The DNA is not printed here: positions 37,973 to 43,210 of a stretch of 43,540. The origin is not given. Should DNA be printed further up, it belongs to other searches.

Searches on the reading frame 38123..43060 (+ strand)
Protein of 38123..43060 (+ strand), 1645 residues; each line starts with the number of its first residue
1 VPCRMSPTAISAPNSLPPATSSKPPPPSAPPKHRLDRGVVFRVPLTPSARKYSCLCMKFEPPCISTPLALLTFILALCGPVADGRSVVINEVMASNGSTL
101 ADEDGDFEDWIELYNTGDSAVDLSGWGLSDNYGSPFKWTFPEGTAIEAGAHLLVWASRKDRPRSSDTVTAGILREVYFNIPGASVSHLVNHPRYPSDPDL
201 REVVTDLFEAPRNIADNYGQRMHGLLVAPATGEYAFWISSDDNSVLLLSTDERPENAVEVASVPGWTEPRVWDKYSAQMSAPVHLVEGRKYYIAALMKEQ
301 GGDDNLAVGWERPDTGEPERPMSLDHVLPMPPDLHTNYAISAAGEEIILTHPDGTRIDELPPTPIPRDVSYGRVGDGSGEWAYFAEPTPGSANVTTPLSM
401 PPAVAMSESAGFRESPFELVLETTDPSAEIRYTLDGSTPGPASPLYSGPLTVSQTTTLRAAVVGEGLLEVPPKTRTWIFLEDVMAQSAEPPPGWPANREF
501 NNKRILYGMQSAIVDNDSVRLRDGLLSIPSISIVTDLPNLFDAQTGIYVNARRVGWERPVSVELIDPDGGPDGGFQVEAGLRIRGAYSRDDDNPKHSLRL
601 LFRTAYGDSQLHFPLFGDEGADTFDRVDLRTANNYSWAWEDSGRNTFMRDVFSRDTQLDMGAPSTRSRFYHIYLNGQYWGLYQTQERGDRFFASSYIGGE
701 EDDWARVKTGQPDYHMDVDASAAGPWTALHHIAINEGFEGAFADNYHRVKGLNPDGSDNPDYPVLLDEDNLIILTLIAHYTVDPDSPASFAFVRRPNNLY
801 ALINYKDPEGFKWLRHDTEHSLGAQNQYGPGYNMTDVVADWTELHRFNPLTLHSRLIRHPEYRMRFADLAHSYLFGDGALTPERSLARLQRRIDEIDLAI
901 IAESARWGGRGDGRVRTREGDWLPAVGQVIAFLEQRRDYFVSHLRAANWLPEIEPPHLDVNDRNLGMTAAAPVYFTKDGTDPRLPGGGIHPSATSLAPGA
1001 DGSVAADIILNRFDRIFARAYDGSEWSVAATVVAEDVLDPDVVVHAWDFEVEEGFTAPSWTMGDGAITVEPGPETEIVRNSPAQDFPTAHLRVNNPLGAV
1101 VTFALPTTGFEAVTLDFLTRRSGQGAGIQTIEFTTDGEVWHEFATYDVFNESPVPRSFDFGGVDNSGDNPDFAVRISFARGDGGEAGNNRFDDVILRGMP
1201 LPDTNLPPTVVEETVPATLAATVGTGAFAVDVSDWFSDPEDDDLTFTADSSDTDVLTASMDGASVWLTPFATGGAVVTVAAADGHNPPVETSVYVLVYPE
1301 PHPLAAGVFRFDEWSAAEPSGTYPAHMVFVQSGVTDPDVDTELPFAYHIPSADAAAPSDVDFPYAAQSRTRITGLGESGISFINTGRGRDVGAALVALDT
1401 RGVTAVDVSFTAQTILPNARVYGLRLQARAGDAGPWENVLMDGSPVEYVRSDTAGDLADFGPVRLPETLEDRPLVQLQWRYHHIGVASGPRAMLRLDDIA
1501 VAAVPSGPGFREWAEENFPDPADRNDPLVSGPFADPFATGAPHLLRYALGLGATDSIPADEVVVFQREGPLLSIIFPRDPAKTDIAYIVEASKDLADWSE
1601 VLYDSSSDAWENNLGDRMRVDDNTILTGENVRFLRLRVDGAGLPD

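Call 44: search_protein_families(library=pfam, proteins=[window:38123-43060:+], max_evalue=0.001)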
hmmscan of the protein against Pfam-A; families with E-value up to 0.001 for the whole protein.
window:38123-43060:+ (1645 aa): 5 families
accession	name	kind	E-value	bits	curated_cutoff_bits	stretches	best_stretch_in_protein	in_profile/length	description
PF00932.25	LTD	-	3.4e-18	66.5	34.3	1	82-165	3-74/109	Lamin Tail Domain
PF13290.12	CHB_HEX_C_1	-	5.1e-18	65.2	22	1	415-466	8-59/67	Chitobiase/beta-hexosaminidase C-terminal domain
PF08757.17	CotH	-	8.3e-16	58.8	23.8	1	581-939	1-321/322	CotH kinase protein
PF13287.12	Fn3_assoc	-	1.4e-14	54.4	23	1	420-465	2-47/59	Fn3 associated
PF07691.17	PA14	-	6.9e-06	26.4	24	1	207-319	35-142/147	PA14 domain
